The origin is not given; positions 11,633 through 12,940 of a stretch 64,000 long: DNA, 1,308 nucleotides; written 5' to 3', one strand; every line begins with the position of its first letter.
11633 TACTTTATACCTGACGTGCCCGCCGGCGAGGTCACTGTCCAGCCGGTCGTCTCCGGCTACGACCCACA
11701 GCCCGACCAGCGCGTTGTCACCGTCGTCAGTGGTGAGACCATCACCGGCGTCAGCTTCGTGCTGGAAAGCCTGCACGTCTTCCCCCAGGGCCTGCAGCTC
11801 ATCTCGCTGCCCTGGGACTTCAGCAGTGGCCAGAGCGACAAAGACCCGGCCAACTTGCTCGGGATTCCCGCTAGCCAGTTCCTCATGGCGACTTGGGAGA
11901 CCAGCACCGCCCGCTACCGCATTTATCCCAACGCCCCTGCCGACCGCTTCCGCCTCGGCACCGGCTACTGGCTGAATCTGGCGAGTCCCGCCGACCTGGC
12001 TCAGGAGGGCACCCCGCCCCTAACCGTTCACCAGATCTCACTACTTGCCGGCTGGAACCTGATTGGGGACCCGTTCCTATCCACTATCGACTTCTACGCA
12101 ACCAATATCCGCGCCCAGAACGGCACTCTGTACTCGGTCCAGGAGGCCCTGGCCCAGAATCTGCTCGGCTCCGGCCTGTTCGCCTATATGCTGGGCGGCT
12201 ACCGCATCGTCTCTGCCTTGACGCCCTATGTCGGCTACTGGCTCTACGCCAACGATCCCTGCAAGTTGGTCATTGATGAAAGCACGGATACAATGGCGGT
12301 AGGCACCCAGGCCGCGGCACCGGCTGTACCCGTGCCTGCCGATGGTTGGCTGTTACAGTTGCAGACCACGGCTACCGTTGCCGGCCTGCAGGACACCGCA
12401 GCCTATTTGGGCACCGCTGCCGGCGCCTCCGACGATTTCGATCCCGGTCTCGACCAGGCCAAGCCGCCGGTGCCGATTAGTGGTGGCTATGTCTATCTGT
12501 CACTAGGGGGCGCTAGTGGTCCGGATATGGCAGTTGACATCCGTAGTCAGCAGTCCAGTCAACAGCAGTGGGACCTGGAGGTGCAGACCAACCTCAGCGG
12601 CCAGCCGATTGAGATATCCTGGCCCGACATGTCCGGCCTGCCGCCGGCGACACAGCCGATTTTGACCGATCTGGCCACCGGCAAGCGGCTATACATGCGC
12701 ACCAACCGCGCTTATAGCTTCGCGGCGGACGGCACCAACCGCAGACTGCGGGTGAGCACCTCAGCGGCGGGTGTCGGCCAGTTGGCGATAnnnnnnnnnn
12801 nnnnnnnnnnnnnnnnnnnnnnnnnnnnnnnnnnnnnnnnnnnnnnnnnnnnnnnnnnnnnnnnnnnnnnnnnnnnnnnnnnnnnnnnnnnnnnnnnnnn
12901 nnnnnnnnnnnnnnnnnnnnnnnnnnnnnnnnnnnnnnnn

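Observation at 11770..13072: ~430-aa tripartite C-terminal tail shared by three otherwise unrelated secreted proteins (also 18455-19850 and 21395-22737)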

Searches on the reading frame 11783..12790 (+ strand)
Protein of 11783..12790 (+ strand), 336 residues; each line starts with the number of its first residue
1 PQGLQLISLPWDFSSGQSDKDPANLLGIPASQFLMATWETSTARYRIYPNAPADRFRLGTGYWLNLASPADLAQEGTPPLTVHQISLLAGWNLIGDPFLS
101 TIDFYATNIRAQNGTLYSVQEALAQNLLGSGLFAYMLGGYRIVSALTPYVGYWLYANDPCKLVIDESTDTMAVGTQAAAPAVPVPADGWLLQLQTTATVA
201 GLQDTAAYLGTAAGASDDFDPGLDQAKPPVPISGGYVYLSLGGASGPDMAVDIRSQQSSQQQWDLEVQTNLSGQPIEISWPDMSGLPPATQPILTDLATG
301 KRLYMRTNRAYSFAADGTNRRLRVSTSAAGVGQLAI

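Call 12: find_homologous_proteins(query=A2, max_evalue=0.001)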
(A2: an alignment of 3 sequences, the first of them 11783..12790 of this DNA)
Query A2 (3 sequences) (336 aa, profile of the alignment): 16 proteins with E <= 0.001 among 8000 candidates.
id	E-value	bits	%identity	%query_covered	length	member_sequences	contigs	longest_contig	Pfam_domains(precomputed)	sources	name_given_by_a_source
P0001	1.0e-96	342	64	93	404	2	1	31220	PF13860.13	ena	-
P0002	3.1e-94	334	53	100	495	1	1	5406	PF13860.13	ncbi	ncbi:MAG: FlgD immunoglobulin-like domain containing protein, partial [Armatimonadota bacterium]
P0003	2.0e-82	295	51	100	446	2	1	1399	PF13860.13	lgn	-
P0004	7.3e-79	283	50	100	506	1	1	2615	PF13860.13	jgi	jgi:hypothetical protein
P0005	1.0e-56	211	27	73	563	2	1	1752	-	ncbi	ncbi:MAG: hypothetical protein WCP21_20655, partial [Armatimonadota bacterium]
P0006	1.8e-55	207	27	98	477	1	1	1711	PF13860.13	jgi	jgi:hypothetical protein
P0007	1.3e-42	164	29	36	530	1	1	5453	-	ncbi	ncbi:MAG: hypothetical protein AB1546_05030, partial [bacterium]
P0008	1.8e-36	144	30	74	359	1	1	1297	-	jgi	jgi:hypothetical protein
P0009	1.7e-22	98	38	50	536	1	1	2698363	PF16640.12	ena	-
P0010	6.8e-14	70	26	15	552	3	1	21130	-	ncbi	-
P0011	5.4e-11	60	21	86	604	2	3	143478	PF18962.8,PF13860.13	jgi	-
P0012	1.6e-9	55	30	46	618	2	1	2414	PF13715.13,PF13620.13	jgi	-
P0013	8.6e-8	50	29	31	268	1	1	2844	-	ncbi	ncbi:MAG TPA: hypothetical protein VF756_04260, partial [Thermoanaerobaculia bacterium]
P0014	2.5e-6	45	35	29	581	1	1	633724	PF05593.20,PF20148.5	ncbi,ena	-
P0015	6.8e-6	43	26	30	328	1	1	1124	-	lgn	-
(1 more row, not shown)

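Call 36: search_protein_representatives(alignment_id=A4)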
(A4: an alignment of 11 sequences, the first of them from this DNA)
Query: 11 sequences, 333 profile positions. Proteins with E-value up to 0.001 (for the whole library): 24400; up to 1e-10: 10495; up to 1e-30: 2867. The best 150 are listed.
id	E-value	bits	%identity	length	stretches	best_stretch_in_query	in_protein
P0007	2.6e-126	437.5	-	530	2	3-332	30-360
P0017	9.9e-125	432.3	-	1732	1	1-332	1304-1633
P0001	2.0e-118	411.6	-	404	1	21-332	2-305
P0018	3.6e-113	394.3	-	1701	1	1-331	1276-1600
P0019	7.3e-110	383.4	-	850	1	1-331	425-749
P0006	4.7e-105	367.6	-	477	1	2-332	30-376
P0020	2.0e-100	352.4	-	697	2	2-331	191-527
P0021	3.1e-97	341.9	-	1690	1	1-329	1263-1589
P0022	3.6e-97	341.7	-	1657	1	1-331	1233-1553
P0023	8.3e-96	337.2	-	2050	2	3-330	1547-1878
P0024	8.8e-96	337.1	-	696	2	3-331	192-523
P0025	1.2e-95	336.7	-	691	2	3-330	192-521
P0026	6.2e-94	331.0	-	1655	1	3-332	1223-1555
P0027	3.4e-93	328.6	-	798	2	2-329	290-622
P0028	4.5e-93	328.2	-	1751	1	1-331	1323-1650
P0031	2.2e-92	326.0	-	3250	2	4-331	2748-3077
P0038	4.0e-88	312.0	-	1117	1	2-332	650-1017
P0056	1.4e-82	293.8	-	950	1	2-332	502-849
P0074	2.9e-79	282.8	-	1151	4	3-332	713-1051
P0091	7.7e-76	271.6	-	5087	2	2-331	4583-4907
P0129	2.4e-71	256.8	-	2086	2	2-330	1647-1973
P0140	1.7e-70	254.0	-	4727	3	2-329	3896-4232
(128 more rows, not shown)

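Call 39: search_protein_families(library=pfam, alignment_id=A4, max_evalue=10)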
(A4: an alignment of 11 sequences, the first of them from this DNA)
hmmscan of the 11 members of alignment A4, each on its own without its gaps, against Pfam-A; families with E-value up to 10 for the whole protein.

A. member 1, seq(331 aa): 1 family
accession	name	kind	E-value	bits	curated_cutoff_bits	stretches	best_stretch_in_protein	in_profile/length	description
PF23976.1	DUF7302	-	0.067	14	24.9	1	108-133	2-28/61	Family of unknown function (DUF7302)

B. families by the number of members that match (of 11 scanned): 6 families
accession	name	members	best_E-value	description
PF00174.25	Oxidored_molyb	1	0.027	Oxidoreductase molybdopterin binding domain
PF23976.1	DUF7302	1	0.067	Family of unknown function (DUF7302)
PF23464.1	WWE_3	1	0.07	WWE domain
PF14430.11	Imm1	1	0.12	Immunity protein Imm1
PF13415.12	Kelch_3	1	0.15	Galactose oxidase, central domain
PF20448.3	DUF6705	1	0.26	Family of unknown function (DUF6705)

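Call 47: find_related_loci(query=A2, collection=genome_contigs, flank=6000)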
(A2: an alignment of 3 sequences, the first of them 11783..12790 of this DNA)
Query A2 (336 aa) in genome_contigs; peptide patterns used: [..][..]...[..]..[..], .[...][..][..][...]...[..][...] (x = any residue, [..] = any of these).
86 stretches matched a pattern; 39 encode a relative of the query (tblastn E <= 1e-3); 38 distinct loci.
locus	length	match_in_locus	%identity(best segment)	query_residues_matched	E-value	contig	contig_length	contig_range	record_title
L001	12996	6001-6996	77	1-336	2e-164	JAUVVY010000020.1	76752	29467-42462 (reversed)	MAG: bacterium isolate CSMAG_1176 CSMAG_1176_k127_6706821_length_76752_cov_38.1679, whole genome shotgun sequence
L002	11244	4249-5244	49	1-336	1e-96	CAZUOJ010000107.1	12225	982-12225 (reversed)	MAG TPA_asm: uncultured Armatimonadia bacterium isolate binchicken_co193_114 genome assembly, contig: NODE_2715_length_1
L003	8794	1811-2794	64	1-334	6e-142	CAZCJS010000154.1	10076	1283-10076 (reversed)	MAG TPA_asm: uncultured Armatimonadia bacterium isolate binchicken_co334_104 genome assembly, contig: NODE_12413_length_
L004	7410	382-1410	39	1-336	1e-69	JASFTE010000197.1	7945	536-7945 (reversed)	MAG: Armatimonadota bacterium isolate D1103U20metaG_Bin_143 D1103U20metaG_FD_scaffold_3260_c1, whole genome shotgun sequ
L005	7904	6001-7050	32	2-336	4e-43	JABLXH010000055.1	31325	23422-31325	MAG: Armatimonadota bacterium isolate Ch33 contig55, whole genome shotgun sequence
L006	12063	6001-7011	32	3-322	5e-39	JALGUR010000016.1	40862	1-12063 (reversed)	MAG: Candidatus Zipacnadia bacterium isolate Meg22_1214_Bin_372 Meg22_1214_Bin_372_scaffold_1999, whole genome shotgun s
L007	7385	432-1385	45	1-324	2e-81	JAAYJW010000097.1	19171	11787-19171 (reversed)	MAG: candidate division WS1 bacterium isolate AS10tlH2TH_342 44435_AS10, whole genome shotgun sequence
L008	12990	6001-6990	33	4-321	7e-38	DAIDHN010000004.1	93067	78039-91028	MAG TPA_asm: Chthonomonadaceae bacterium isolate clean12 NODE_4_length_93067_cov_5.015636, whole genome shotgun sequence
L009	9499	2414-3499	31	3-336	6e-38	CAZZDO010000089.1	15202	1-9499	MAG TPA_asm: uncultured Armatimonadia bacterium isolate SRP098346_co1_170 genome assembly, contig: NODE_4308_length_1520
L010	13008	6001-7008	30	3-325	5e-35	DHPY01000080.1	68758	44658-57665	MAG TPA_asm: Armatimonadetes bacterium UBA5352 UBA5352_contig_135, whole genome shotgun sequence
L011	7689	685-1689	79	1-336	1e-179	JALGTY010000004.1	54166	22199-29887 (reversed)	MAG: Candidatus Zipacnadia bacterium isolate Meg22_1012_Bin_300 Meg22_1012_Bin_300_scaffold_2981, whole genome shotgun s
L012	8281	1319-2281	46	1-325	4e-87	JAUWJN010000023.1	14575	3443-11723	MAG: bacterium isolate CSMAG_2321 CSMAG_2321_k127_515098_length_14575_cov_22.9574, whole genome shotgun sequence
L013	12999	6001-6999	31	2-327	9e-35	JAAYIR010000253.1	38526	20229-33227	MAG: candidate division WS1 bacterium isolate AS10tlH2TH_13 195885_AS10, whole genome shotgun sequence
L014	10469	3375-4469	30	1-330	4e-33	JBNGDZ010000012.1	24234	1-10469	MAG: Armatimonadota bacterium isolate E05-054 bin22.fa-12, whole genome shotgun sequence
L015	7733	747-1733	65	1-336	1e-144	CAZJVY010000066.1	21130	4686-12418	MAG TPA_asm: uncultured Armatimonadia bacterium isolate SRP098346_co1_313 genome assembly, contig: NODE_2328_length_2113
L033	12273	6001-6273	30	53-165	3e-7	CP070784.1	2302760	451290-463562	MAG: Candidatus Bathyarchaeota archaeon isolate bin16 chromosome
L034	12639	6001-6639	23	83-321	2e-6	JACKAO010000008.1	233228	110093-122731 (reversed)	MAG: Calditrichia bacterium isolate HK-STAS-CALD-1 HK-STAS-CALD-1_8, whole genome shotgun sequence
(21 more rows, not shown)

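Call 55: search_protein_families(library=pfam, alignment_id=A6, max_evalue=0.00001)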
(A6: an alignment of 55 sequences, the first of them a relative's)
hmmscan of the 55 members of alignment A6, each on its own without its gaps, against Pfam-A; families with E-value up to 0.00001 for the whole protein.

A. member 1, P0019 (850 aa): 5 families
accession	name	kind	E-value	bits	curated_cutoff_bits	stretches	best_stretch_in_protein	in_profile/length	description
PF13620.12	CarboxypepD_reg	-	5.7e-30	103.9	32.3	2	255-321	14-82/82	Carboxypeptidase regulatory-like domain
PF13860.13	FlgD_ig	-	3.8e-14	52.8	27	1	768-832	12-76/79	FlgD Ig-like domain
PF13715.12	CarbopepD_reg_2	-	3.9e-11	43.3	32.2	0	255-321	14-77/88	CarboxypepD_reg-like domain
PF17802.7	SpaA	-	4.2e-09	36.9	23.1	0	243-318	3-87/91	Prealbumin-like fold domain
PF14686.12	fn3_3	-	1e-07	32.1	24.4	0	83-118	25-60/75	Polysaccharide lyase family 4, domain II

B. families by the number of members that match (of 55 scanned): 19 families
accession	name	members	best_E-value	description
PF13860.13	FlgD_ig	32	3.8e-14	FlgD Ig-like domain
PF13620.12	CarboxypepD_reg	10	1.4e-36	Carboxypeptidase regulatory-like domain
PF13715.12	CarbopepD_reg_2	6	3.1e-22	CarboxypepD_reg-like domain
PF00082.27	Peptidase_S8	5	6.2e-28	Subtilase family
PF09136.16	Glucodextran_B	5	2.7e-13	Glucodextranase, domain B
PF17802.7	SpaA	4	9.8e-11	Prealbumin-like fold domain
PF17210.9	SdrD_B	2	2.8e-10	SdrD B-like domain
PF00041.27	fn3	2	4e-08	Fibronectin type III domain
PF19077.6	Big_13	2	7.4e-08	Bacterial Ig-like domain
PF14686.12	fn3_3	2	1e-07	Polysaccharide lyase family 4, domain II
PF17936.7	Big_6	2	3.1e-06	Bacterial Ig domain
PF03415.19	Peptidase_C11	1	2.8e-29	Clostripain family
PF07494.17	Reg_prop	1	3e-26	Two component regulator propeller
PF13517.12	FG-GAP_3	1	6e-26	FG-GAP-like repeat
PF07593.17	UnbV_ASPIC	1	1.4e-13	ASPIC and UnbV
PF18962.6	Por_Secre_tail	1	4.4e-09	Secretion system C-terminal sorting domain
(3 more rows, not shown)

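Call 58: list_cluster_members(proteins=[P0017, P0020, P0023, P0031, P0091, P0074, P0129, P0038, P0056, P0140])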
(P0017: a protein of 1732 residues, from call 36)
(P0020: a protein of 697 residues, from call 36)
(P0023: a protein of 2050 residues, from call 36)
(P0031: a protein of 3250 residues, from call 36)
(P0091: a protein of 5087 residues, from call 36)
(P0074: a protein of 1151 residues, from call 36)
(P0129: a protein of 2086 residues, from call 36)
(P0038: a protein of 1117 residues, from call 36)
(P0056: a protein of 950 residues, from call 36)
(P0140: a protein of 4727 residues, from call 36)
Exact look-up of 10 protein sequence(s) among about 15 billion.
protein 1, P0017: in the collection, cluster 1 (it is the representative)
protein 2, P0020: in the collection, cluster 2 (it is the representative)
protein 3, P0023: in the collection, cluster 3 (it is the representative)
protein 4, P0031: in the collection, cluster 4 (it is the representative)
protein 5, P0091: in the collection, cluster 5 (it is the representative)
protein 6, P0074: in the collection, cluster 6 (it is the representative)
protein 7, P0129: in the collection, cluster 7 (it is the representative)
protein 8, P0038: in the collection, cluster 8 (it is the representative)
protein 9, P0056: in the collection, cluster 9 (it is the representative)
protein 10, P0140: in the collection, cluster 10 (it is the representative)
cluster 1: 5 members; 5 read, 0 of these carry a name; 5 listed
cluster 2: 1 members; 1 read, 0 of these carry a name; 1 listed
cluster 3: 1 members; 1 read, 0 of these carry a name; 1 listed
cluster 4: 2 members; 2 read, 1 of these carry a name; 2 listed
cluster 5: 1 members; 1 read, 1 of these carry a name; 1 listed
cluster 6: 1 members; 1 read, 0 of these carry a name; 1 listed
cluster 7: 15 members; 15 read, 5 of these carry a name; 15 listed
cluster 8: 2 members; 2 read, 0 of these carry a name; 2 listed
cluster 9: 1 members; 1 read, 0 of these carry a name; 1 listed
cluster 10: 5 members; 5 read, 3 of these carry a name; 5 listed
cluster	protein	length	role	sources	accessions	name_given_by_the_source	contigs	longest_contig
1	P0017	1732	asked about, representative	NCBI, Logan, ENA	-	-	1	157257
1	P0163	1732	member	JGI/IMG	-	-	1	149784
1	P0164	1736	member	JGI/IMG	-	-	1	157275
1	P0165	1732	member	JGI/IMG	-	-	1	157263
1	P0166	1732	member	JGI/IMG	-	-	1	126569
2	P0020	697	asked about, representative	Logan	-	-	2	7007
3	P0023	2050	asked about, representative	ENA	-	-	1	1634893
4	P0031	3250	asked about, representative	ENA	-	-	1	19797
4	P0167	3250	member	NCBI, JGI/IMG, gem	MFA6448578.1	MAG: FG-GAP-like repeat-containing protein [bacterium]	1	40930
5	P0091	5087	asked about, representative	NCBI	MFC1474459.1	FG-GAP-like repeat-containing protein [bacterium]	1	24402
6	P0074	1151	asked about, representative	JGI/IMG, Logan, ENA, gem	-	-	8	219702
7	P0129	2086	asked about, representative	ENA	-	-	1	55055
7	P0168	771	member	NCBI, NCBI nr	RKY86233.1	hypothetical protein DRQ11_08710 [candidate division KSB1 bacterium] | MAG: hypothetical protein DRQ11_08710 [candidate division KSB1 bacterium]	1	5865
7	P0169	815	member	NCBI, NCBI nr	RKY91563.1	hypothetical protein DRQ15_04670 [candidate division KSB1 bacterium] | MAG: hypothetical protein DRQ15_04670 [candidate division KSB1 bacterium]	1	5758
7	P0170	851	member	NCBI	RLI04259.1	hypothetical protein DRO22_04165, partial [Candidatus Bathyarchaeota archaeon]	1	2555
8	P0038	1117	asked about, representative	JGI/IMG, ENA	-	-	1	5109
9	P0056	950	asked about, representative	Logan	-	-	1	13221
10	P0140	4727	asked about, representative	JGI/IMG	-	hypothetical protein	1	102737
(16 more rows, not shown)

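Call 67: search_solved_structures(query=A4, max_evalue=10)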
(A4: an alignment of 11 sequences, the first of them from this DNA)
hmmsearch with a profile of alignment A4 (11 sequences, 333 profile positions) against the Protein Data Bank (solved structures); distinct sequences matched with E-value up to 10: 1.
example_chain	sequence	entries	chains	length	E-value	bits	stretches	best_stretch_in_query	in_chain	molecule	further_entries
4ybn_A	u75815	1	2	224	0.65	12.1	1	31-90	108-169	Flavin-nucleotide-binding protein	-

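Call 75: search_protein_families(library=pfam, proteins=[L034:124-6972:+, L034:7132-10392:+, L033:5290-6678:+, P0011, P0129], max_evalue=0.0001)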
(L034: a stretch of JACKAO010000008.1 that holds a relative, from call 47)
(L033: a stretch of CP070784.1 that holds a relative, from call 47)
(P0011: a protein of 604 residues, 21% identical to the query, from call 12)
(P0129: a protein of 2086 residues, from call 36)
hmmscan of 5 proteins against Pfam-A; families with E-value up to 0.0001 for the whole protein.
L034:124-6972:+ (2282 aa): 8 families
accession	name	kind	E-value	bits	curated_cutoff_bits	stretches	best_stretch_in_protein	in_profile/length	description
PF13517.12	FG-GAP_3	-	6.9e-57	190.4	26.9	9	525-597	1-60/61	FG-GAP-like repeat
PF01839.29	FG-GAP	-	2.3e-09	37.4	22.1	0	1153-1171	3-21/37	FG-GAP repeat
PF18962.6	Por_Secre_tail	-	2.7e-09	37.6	27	1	2203-2275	1-70/75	Secretion system C-terminal sorting domain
PF10342.15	Kre9_KNH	-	3.1e-07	31.5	24.6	0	1382-1462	1-90/94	Kre9/KNH-like N-terminal Ig-like domain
PF17957.7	Big_7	-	4.9e-07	30.7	24.1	0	1762-1823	1-56/70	Bacterial Ig domain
PF25788.1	Ig_Rha78A_N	-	6.2e-07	30.1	27.4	0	1281-1374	20-102/105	Rha78A-like, N-terminal immunoglobulin domain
PF00041.27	fn3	-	4.3e-06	27.3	25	0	1268-1368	2-80/84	Fibronectin type III domain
PF21471.3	Reelin_subrepeat-B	-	8.8e-05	22.7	27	0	1498-1531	57-90/127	Reelin subrepeat B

L034:7132-10392:+ (1086 aa): 6 families
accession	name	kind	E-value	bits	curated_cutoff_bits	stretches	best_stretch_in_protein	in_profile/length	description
PF07494.17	Reg_prop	-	1.1e-74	237.1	20.4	4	541-563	1-23/24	Two component regulator propeller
PF06580.19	His_kinase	-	5.5e-22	78.3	25.2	1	874-953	2-81/81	Histidine kinase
PF07495.19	Y_Y_Y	-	1.3e-14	54.2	26.6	1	764-827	1-64/65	Y_Y_Y domain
PF23748.1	Beta-prop_LRRK2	-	2.4e-14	53.5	26.9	0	536-590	265-317/359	LRRK2 beta propeller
PF02518.31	HATPase_c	-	7.4e-07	30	26.4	1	975-1081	10-109/111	Histidine kinase-, DNA gyrase B-, and HSP90-like ATPase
PF08450.18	SGL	-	8.8e-07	29.2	26.3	0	113-227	11-106/246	SMP-30/Gluconolactonase/LRE-like region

L033:5290-6678:+ (462 aa): 0 families

P0011 (604 aa): 2 families
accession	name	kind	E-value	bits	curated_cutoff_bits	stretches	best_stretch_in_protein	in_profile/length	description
PF13860.13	FlgD_ig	-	4.1e-11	43.1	27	1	532-592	15-76/79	FlgD Ig-like domain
PF18962.6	Por_Secre_tail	-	6.1e-07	30.1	27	1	521-600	2-73/75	Secretion system C-terminal sorting domain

P0129 (2086 aa): 4 families
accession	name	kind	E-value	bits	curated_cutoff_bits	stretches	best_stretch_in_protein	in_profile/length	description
PF06452.16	CBM9_1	-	7.3e-32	111.2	23.4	3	902-1098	19-177/185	Carbohydrate family 9 binding domain-like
PF13860.13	FlgD_ig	-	1.6e-06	28.4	27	1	2005-2068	13-77/79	FlgD Ig-like domain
PF05047.22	L51_S25_CI-B8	-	1.7e-05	25.2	26.6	0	1347-1370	17-41/52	Mitochondrial ribosomal protein L51 / S25 / CI-B8 domain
PF03625.19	DUF302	-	6.4e-05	23.2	23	0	1420-1436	37-53/63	Domain of unknown function DUF302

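Call 91: find_encoding_contigs(protein=P0017, flank=2000, max_places=3)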
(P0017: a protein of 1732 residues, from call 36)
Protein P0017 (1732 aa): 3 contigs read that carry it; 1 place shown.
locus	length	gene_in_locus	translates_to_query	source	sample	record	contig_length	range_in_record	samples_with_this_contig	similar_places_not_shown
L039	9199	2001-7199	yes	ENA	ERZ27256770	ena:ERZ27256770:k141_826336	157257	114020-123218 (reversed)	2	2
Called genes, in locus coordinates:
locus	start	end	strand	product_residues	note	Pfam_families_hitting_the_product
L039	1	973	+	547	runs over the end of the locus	PF00575:S1, PF21710:Spt6_S1 (faint), PF00575:S1, PF23459:S1_RRP5 (weak), PF00575:S1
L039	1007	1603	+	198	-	PF01121:CoaE, PF13671:AAA_33 (faint)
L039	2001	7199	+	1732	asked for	PF07676:PD40 (faint), PF26549:Tricorn_N, PF26550:Tricorn_2nd (faint), PF13715:CarbopepD_reg_2 (faint), PF17802:SpaA (faint), PF09430:EMC7_beta-sandw (faint), PF13620:CarboxypepD_reg, PF13860:FlgD_ig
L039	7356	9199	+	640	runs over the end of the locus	-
